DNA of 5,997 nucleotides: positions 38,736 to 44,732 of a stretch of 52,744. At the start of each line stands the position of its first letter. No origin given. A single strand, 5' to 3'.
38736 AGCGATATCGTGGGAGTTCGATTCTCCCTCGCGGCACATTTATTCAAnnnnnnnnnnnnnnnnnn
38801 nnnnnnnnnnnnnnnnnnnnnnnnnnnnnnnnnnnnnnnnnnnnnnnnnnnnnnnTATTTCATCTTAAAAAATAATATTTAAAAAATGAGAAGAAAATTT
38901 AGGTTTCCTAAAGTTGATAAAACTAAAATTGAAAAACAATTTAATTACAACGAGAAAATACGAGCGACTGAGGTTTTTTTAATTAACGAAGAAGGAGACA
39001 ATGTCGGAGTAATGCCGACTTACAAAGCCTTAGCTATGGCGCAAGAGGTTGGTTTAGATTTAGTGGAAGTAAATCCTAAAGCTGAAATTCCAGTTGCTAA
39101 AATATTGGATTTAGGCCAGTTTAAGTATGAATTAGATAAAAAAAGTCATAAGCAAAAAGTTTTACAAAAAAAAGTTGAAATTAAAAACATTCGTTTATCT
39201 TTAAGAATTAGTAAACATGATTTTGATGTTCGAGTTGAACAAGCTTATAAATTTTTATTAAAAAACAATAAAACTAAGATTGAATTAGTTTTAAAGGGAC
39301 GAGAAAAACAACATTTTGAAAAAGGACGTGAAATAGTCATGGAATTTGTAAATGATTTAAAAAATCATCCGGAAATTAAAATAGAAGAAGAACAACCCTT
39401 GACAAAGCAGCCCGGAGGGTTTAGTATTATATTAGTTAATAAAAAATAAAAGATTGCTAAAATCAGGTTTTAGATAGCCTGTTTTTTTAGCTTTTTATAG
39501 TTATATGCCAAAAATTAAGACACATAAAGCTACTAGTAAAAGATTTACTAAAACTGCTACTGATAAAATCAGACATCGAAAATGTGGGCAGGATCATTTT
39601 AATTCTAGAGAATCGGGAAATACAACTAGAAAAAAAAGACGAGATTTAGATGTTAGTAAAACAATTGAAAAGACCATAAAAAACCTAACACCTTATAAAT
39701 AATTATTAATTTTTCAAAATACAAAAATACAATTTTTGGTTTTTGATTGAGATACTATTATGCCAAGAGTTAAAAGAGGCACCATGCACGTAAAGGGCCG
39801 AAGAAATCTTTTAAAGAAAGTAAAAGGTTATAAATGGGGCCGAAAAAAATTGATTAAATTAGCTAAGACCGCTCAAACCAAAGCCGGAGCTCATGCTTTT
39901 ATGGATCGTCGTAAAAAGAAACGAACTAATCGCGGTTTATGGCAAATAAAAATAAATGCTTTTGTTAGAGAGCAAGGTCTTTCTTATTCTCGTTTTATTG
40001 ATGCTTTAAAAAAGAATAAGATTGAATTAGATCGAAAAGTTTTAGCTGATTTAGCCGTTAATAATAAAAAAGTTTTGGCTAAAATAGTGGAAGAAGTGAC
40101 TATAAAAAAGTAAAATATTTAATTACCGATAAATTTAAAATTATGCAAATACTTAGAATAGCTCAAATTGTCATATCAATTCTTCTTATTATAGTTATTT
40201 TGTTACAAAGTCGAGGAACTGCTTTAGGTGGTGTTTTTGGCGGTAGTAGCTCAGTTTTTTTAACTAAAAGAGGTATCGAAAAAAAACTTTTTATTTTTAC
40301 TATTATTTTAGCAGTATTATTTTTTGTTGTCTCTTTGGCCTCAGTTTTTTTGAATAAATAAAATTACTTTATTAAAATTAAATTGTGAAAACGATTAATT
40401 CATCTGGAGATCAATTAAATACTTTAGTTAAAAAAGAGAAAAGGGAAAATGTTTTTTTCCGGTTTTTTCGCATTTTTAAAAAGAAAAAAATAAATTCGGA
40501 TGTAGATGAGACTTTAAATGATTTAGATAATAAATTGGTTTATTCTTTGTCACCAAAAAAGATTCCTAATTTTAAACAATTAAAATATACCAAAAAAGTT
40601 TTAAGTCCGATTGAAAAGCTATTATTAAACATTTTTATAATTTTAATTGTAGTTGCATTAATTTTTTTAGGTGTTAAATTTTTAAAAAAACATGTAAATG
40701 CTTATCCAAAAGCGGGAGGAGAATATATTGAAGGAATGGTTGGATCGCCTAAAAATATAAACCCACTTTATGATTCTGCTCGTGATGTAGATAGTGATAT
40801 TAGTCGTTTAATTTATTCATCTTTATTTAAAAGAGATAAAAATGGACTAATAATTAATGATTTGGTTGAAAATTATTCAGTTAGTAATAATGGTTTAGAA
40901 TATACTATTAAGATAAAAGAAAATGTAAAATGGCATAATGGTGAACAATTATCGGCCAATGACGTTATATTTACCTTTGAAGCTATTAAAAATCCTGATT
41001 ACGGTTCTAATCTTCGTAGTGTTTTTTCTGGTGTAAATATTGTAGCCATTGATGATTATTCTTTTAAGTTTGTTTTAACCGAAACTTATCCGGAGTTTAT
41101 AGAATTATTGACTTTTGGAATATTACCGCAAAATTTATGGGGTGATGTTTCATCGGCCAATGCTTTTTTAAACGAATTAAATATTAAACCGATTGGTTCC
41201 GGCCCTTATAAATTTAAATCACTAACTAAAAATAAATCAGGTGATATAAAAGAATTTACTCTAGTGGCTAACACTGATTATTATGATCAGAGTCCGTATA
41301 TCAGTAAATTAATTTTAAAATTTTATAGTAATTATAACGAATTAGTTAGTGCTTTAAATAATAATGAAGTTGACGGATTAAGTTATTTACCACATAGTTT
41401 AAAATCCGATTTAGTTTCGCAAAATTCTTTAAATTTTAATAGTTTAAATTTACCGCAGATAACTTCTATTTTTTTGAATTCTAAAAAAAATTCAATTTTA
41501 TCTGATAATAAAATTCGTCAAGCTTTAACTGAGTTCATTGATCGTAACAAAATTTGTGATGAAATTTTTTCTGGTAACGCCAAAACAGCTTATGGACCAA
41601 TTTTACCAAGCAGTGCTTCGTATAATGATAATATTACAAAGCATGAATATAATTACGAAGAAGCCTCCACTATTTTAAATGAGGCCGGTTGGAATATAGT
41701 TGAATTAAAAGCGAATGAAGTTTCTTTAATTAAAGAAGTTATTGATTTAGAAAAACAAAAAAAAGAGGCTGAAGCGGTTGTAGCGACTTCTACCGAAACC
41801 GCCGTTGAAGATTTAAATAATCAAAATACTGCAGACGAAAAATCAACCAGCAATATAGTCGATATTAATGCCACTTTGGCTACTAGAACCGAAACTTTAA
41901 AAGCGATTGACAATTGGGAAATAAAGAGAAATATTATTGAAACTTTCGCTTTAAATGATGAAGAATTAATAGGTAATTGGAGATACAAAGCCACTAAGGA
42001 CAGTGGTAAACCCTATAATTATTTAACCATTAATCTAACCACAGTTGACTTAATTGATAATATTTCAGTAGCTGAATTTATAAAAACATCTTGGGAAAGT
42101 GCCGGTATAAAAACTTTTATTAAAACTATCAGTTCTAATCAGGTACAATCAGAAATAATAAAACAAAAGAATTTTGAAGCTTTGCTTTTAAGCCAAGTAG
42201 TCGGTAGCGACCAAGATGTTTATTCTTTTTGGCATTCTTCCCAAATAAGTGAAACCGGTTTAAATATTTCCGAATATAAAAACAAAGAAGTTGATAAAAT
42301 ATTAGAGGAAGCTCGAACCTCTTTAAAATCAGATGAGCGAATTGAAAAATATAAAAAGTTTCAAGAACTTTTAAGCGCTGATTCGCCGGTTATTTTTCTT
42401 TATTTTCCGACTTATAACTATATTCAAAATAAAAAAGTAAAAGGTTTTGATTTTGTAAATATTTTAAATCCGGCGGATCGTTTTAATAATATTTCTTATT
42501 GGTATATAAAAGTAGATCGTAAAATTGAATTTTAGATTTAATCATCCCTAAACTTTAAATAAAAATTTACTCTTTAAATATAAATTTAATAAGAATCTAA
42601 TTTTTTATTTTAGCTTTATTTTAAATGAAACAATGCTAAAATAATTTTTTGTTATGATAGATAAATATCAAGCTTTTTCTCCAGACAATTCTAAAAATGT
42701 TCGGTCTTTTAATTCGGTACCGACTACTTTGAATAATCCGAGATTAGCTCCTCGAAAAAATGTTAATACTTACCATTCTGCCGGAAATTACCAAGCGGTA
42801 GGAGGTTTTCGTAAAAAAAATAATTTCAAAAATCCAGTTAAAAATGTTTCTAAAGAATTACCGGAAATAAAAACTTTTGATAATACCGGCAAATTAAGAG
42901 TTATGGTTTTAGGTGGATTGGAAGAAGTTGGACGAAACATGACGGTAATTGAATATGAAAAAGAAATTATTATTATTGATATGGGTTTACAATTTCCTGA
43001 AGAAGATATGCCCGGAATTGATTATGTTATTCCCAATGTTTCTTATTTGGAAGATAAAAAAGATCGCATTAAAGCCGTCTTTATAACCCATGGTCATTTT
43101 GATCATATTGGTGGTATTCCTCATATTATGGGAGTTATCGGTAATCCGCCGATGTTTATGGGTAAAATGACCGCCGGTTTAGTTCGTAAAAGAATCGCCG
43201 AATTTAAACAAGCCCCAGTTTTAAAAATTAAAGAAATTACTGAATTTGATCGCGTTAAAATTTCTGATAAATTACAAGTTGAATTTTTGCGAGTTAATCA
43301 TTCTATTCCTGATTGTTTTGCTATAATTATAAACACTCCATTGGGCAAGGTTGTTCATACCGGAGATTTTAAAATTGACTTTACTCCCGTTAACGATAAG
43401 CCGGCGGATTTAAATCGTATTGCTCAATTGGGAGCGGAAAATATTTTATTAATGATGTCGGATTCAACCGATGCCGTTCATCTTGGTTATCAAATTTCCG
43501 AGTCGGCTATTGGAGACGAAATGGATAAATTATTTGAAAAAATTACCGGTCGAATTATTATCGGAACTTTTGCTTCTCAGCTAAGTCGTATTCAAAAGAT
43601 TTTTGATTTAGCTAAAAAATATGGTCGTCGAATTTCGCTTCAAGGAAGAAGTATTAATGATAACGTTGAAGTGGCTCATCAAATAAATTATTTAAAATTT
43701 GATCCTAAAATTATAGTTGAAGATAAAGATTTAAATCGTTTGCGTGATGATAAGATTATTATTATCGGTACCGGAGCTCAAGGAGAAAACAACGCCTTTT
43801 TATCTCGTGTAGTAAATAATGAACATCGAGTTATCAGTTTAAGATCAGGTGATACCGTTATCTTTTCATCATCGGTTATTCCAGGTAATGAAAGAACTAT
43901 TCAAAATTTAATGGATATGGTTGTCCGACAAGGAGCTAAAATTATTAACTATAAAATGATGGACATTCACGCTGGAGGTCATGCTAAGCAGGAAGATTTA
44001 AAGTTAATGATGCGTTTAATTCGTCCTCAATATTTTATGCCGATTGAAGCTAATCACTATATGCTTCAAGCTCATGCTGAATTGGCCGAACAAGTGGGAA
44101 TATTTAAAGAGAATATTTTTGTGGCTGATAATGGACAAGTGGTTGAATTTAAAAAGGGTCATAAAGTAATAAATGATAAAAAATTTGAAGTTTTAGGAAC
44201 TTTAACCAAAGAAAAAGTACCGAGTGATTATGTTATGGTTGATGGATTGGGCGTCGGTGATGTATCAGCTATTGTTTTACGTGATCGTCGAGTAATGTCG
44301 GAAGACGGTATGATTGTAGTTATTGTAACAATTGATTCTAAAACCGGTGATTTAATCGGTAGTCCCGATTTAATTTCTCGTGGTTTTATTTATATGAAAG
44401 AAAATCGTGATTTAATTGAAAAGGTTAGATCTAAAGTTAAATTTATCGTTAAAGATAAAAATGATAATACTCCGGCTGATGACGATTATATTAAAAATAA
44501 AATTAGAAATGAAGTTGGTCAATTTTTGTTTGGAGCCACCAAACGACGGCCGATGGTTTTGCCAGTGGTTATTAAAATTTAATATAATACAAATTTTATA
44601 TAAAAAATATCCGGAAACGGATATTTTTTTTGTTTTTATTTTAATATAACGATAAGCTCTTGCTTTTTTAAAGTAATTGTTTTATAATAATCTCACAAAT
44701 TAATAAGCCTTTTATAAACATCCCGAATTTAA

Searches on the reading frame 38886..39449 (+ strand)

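Call 30: search_protein_families(library=pfam, max_evalue=0.00001, proteins=[window:38886-39449:+])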
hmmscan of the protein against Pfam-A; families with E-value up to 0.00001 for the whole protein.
window:38886-39449:+ (187 aa): 2 families
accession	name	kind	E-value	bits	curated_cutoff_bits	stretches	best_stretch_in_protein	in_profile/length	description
PF05198.21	IF3_N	-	3.7e-27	94.7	26.9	1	22-89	2-69/70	Translation initiation factor IF-3, N-terminal domain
PF00707.27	IF3_C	-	9.1e-19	67.6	34.8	1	97-164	1-68/86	Translation initiation factor IF-3, C-terminal domain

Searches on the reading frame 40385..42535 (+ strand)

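Call 30: search_protein_families(library=pfam, max_evalue=0.00001, proteins=[window:40385-42535:+])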
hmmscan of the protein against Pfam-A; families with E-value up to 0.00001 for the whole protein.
window:40385-42535:+ (716 aa): 1 family
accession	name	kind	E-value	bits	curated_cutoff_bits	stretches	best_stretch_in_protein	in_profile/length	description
PF00496.27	SBP_bac_5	-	2.3e-65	221.6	32.4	1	157-466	3-309/368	Bacterial extracellular solute-binding proteins, family 5 Middle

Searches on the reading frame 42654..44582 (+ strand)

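Call 30: search_protein_families(library=pfam, max_evalue=0.00001, proteins=[window:42654-44582:+])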
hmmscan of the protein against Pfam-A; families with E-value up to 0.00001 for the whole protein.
window:42654-44582:+ (642 aa): 4 families
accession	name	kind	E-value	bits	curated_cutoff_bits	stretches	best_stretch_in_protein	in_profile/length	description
PF22505.1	RNase_J_b_CASP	-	1.4e-41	141.7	27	1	299-422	2-125/126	Ribonuclease J, beta-CASP domain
PF17770.6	RNase_J_C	-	7.5e-33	114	23.8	1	541-642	1-102/102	Ribonuclease J C-terminal domain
PF00753.33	Lactamase_B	-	5.8e-13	49.7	22.7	1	92-241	4-152/196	Metallo-beta-lactamase superfamily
PF12706.13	Lactamase_B_2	-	1.2e-11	45.1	27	1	134-240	26-144/200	Beta-lactamase superfamily domain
